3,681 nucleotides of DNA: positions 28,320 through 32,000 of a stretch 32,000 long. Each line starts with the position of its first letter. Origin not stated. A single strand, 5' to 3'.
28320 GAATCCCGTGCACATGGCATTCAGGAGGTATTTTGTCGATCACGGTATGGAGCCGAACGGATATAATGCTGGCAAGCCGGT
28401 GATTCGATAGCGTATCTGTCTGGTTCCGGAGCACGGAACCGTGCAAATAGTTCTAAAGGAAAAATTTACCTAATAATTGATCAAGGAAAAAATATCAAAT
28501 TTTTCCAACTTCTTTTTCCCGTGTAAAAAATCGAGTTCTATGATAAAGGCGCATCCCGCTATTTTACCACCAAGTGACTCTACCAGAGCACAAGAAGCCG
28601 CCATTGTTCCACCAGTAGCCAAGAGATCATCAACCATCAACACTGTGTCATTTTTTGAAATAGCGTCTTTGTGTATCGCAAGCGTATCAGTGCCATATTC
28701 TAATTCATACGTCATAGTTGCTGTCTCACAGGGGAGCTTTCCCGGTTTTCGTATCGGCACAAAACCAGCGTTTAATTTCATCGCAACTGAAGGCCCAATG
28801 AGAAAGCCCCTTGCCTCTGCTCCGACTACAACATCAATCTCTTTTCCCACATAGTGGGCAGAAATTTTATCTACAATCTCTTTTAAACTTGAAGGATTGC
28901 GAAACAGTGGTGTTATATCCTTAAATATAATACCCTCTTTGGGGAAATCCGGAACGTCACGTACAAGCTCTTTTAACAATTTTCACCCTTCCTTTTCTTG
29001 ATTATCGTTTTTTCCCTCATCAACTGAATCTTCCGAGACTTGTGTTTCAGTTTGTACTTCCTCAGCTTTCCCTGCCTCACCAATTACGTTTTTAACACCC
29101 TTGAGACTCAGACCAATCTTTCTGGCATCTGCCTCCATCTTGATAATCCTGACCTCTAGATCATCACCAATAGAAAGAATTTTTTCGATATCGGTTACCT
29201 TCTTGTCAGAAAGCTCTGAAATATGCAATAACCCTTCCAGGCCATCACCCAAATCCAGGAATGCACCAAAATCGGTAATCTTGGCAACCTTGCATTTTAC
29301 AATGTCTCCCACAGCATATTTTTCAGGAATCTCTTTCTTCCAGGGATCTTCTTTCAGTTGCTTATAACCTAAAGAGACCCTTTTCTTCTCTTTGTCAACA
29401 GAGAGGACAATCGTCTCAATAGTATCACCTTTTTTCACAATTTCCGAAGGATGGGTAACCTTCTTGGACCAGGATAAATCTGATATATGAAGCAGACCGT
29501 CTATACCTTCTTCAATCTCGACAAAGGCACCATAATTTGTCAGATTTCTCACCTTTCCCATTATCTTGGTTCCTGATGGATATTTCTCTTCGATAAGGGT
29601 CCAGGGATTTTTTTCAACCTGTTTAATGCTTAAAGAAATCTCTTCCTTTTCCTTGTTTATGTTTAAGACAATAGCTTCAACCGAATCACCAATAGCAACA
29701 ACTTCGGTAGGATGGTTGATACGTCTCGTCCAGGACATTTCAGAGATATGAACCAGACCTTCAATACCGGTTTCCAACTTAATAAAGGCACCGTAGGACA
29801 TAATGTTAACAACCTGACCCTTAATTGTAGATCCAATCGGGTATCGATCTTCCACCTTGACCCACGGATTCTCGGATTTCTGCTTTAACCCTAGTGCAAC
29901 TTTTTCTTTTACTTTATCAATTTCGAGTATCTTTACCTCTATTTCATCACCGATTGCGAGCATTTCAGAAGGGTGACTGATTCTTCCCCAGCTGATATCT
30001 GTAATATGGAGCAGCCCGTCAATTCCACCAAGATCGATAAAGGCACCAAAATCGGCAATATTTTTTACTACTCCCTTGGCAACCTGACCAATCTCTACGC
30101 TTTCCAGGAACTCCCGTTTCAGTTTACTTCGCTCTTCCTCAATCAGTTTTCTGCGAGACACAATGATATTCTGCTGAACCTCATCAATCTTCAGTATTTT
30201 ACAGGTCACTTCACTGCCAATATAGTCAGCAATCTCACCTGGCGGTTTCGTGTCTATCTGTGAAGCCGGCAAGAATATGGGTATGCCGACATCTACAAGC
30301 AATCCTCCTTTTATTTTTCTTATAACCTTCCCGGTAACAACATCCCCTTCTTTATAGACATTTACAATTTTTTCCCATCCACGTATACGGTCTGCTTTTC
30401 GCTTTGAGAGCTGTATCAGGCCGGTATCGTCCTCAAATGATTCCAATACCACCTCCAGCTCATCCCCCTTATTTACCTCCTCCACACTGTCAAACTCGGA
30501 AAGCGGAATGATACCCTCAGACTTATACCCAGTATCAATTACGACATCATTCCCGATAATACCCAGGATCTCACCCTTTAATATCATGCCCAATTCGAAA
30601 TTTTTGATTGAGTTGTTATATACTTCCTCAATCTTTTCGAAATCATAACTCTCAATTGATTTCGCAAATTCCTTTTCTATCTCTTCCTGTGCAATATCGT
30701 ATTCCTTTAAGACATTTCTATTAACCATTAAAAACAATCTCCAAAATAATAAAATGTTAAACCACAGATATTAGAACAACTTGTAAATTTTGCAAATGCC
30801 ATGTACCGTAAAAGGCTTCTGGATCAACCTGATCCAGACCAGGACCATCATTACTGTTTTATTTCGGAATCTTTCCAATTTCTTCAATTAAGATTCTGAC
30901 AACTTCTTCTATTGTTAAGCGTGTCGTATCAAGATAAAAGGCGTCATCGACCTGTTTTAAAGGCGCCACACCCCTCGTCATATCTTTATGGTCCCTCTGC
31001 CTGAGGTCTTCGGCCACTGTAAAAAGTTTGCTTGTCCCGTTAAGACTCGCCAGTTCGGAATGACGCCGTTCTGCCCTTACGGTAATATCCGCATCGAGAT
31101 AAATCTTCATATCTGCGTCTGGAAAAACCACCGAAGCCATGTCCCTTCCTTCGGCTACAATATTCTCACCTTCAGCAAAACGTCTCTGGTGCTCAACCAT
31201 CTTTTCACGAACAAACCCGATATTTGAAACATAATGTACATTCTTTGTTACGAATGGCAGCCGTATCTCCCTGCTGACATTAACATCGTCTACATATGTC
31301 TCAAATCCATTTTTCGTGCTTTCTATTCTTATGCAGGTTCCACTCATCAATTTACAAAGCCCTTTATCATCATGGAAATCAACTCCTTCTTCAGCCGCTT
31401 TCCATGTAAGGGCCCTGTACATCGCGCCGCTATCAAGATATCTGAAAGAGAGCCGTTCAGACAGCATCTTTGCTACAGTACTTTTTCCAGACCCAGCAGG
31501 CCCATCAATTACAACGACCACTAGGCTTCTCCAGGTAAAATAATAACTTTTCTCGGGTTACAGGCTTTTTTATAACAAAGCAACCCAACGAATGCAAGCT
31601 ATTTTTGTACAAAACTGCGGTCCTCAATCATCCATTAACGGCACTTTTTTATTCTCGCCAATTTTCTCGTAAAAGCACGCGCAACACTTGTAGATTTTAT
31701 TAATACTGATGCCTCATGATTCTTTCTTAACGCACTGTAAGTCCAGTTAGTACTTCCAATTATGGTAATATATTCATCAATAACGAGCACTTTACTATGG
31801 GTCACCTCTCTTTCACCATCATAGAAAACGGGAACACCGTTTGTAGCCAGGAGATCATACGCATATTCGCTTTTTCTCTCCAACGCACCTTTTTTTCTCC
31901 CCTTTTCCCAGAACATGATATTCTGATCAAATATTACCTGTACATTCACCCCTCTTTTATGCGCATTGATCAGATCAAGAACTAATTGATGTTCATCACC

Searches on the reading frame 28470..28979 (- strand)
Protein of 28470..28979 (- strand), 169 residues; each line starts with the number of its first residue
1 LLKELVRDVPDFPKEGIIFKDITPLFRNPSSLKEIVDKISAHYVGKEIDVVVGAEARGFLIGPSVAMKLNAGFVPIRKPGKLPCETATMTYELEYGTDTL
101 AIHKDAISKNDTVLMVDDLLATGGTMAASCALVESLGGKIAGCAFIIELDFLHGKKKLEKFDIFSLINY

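Call 10: search_protein_families(library=ncbifam, proteins=[window:28470-28979:-], max_evalue=0.001)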
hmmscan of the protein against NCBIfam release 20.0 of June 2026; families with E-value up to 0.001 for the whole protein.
window:28470-28979:- (169 aa): 20 families
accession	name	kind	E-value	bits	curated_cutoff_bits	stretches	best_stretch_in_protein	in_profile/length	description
NF002636.0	PRK02304.1-5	equivalog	6e-69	231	125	1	2-169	9-176/176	adenine phosphoribosyltransferase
TIGR01090.1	apt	equivalog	9e-68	227.6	185.85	1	2-169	1-169/169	adenine phosphoribosyltransferase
NF002633.0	PRK02304.1-2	equivalog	1.6e-67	226.6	224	1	2-169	3-170/172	adenine phosphoribosyltransferase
NF002634.0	PRK02304.1-3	equivalog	1.4e-65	220.4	170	1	2-166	10-176/182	adenine phosphoribosyltransferase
NF002632.0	PRK02304.1-1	equivalog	1.8e-60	203.8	243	1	2-167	11-178/183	adenine phosphoribosyltransferase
NF009211.0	PRK12560.1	equivalog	7.5e-40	136.7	188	1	3-169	7-176/187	adenine phosphoribosyltransferase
NF002635.0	PRK02304.1-4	subfamily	6e-16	58.5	146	1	28-161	35-164/188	adenine phosphoribosyltransferase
NF006671.0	PRK09219.1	equivalog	1.6e-15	57.1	177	1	31-162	34-169/192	xanthine phosphoribosyltransferase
NF040646.1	HPT_Archaea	equivalog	5.2e-15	55.5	200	1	28-159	35-161/184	hypoxanthine/guanine phosphoribosyltransferase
TIGR01743.1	purR_Bsub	equivalog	9.7e-14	51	258.7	1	22-166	103-250/268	pur operon repressor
TIGR01744.1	XPRTase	equivalog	1.4e-13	50.9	164.45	1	31-162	34-169/191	xanthine phosphoribosyltransferase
NF006328.0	PRK08558.1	equivalog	2.6e-12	46.8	184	1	21-150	85-216/238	adenine phosphoribosyltransferase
TIGR01367.1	pyrE_Therm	equivalog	1e-08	35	150.25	1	19-167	28-160/187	orotate phosphoribosyltransferase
NF005592.0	PRK07322.1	subfamily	3e-08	33.2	143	1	38-148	44-158/180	adenine phosphoribosyltransferase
TIGR00336.1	pyrE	equivalog_domain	1.5e-06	28.1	106.8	1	28-161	33-159/173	orotate phosphoribosyltransferase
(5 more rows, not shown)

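Call 63: find_encoding_contigs(protein=window:28470-28979:-, flank=10000, max_places=10)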
Protein window:28470-28979:- (169 aa): 4 contigs read that carry it; 4 places shown.
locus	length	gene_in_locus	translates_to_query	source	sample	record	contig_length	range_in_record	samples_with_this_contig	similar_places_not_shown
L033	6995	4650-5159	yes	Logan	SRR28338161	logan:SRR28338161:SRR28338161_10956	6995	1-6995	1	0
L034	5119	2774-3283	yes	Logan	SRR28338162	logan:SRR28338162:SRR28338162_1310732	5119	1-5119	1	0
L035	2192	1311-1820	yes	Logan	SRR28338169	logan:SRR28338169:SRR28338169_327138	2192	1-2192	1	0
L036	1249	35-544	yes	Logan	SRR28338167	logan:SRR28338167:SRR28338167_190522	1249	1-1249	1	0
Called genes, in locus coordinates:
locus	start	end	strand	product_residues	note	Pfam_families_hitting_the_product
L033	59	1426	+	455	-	PF00919:UPF0004, PF04055:Radical_SAM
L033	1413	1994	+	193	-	PF13091:PLDc_2, PF00614:PLDc (weak)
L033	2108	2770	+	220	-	PF02224:Cytidylate_kin, PF13189:Cytidylate_kin2, PF13207:AAA_17 (faint), PF13238:AAA_18 (weak)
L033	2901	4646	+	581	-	PF00575:S1 (weak), PF13509:S1_2 (faint), PF21710:Spt6_S1 (faint), PF00575:S1, PF17092:PCB_OB (faint), PF00575:S1, PF23459:S1_RRP5 (weak), PF00575:S1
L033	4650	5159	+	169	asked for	PF00156:Pribosyltran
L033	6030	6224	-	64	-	-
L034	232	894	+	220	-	PF02224:Cytidylate_kin, PF13189:Cytidylate_kin2, PF13207:AAA_17 (faint), PF13238:AAA_18 (weak)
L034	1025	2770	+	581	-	PF00575:S1 (weak), PF13509:S1_2 (faint), PF21710:Spt6_S1 (faint), PF00575:S1, PF17092:PCB_OB (faint), PF00575:S1, PF23459:S1_RRP5 (weak), PF00575:S1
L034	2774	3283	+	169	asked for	PF00156:Pribosyltran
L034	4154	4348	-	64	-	-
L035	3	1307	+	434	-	?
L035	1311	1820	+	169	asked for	PF00156:Pribosyltran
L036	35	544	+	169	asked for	PF00156:Pribosyltran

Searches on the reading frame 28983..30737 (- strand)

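Call 10: search_protein_families(library=ncbifam, proteins=[window:28983-30737:-], max_evalue=0.001)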
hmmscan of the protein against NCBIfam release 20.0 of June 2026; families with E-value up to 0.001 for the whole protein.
window:28983-30737:- (584 aa): 37 families (the best 25 are shown)
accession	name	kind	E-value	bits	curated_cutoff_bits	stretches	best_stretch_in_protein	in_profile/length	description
NF004952.0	PRK06299.1-2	equivalog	1.1e-223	743.7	524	2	16-447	15-449/580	30S ribosomal protein S1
NF004954.0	PRK06299.1-4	equivalog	1.3e-223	743.3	727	3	34-425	3-400/560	30S ribosomal protein S1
NF004953.0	PRK06299.1-3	equivalog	6e-201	668.7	720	1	11-574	11-566/580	30S ribosomal protein S1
TIGR00717.1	rpsA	equivalog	2.9e-181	603.5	577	1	41-546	11-516/516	30S ribosomal protein S1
NF004951.0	PRK06299.1-1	equivalog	1.5e-174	581.4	918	2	36-423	5-398/556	30S ribosomal protein S1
NF000907.0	PRK00087.1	equivalog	3.7e-174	580.6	624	3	26-338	279-600/671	bifunctional 4-hydroxy-3-methylbut-2-enyl diphosphate reductase/30S ribosomal protein S1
NF005208.0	PRK06676.1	equivalog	2.2e-173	576.8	368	3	35-361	5-337/391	30S ribosomal protein S1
NF004955.0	PRK06299.1-5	equivalog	6.5e-170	566.1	878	3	39-338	15-320/566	30S ribosomal protein S1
NF005911.0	PRK07899.1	equivalog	8.1e-147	489.8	691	3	37-335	23-327/486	30S ribosomal protein S1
NF010379.0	PRK13806.1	equivalog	3.6e-133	444.8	648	2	26-398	10-389/491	30S ribosomal protein S1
NF004956.0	PRK06299.1-6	equivalog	3.9e-114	382.2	711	2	26-364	10-348/554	30S ribosomal protein S1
NF005973.0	PRK08059.1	equivalog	7.7e-78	258.6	148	4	472-566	3-97/123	S1 domain-containing post-transcriptional regulator GSP13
NF005639.0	PRK07400.1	equivalog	4.6e-76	255.7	460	4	34-297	16-277/318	30S ribosomal protein S1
NF040579.1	S1_dom_CvfD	subfamily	1.7e-74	247.3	117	4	474-562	1-85/113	CvfD/Ygs/GSP13 family RNA-binding post-transcriptional regulator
NF006363.0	PRK08582.1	equivalog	1.3e-60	203.6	171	4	476-564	5-92/140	S1 domain-containing RNA-binding protein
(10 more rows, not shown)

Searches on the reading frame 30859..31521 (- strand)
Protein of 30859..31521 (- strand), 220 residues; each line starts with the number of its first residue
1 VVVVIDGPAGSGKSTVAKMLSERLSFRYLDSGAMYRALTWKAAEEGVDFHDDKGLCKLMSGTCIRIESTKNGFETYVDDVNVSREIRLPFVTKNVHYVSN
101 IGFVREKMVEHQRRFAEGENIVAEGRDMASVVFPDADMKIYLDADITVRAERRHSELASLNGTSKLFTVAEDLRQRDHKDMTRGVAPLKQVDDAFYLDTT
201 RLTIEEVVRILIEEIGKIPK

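Call 10: search_protein_families(library=ncbifam, proteins=[window:30859-31521:-], max_evalue=0.001)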
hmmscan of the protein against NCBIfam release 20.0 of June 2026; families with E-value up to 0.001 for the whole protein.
window:30859-31521:- (220 aa): 15 families
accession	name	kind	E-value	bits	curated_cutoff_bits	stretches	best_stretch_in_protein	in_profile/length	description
TIGR00017.1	cmk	equivalog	7.1e-67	225.2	135.55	1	1-214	3-216/217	(d)CMP kinase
NF010004.0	PRK13477.1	equivalog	3.8e-63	213.7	524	1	2-213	287-501/514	bifunctional pantoate--beta-alanine ligase/(d)CMP kinase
NF008816.0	PRK11860.1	equivalog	3.5e-54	184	943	1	2-214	445-653/662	bifunctional 3-phosphoshikimate 1-carboxyvinyltransferase/cytidylate kinase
NF007071.0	PRK09518.1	equivalog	2.2e-46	158.7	953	1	2-213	6-223/706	bifunctional cytidylate kinase/GTPase Der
TIGR02173.1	cyt_kin_arch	equivalog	1.8e-15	57.3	102.1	2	1-49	1-45/169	(d)CMP kinase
NF005115.0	PRK06547.1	equivalog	3.9e-06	26.4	173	1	1-36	16-52/172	hypothetical protein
NF001387.0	PRK00279.2-5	equivalog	2.3e-05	24.1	373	1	1-50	1-50/224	adenylate kinase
NF040667.1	hom_kin_desulfo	exception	4.6e-05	23.4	197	1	3-37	3-37/163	homoserine kinase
NF011099.0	PRK14526.1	equivalog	5.2e-05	23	223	1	1-38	1-38/211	adenylate kinase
NF001385.0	PRK00279.2-3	equivalog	5.8e-05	22.8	315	1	2-48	6-52/213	adenylate kinase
NF003012.0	PRK03839.1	equivalog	5.9e-05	23.1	152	0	1-31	1-31/180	putative kinase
TIGR01313.1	therm_gnt_kin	subfamily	7.7e-05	22.5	113.75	1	4-52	2-50/164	gluconokinase, GntK/IdnK-type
TIGR01351.1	adk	subfamily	9.7e-05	22.1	168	1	3-46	2-45/212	adenylate kinase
NF001381.0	PRK00279.1-3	equivalog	0.00011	22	187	1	1-47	1-47/188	adenylate kinase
NF005994.0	PRK08118.1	equivalog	0.00042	20.4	215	0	3-43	4-44/172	DNA topology modulation protein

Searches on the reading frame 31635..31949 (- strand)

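Call 100: search_protein_families(library=pfam, proteins=[window:31635-31949:-], max_evalue=0.001)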
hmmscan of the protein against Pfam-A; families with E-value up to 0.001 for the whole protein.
window:31635-31949:- (104 aa): 2 families
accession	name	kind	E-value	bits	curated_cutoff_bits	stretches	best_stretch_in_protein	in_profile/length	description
PF13091.12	PLDc_2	-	1.5e-17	64.1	27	1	2-99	38-130/132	PLD-like domain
PF00614.28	PLDc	-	2.9e-06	27.5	21.9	1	51-72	6-27/28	Phospholipase D Active site motif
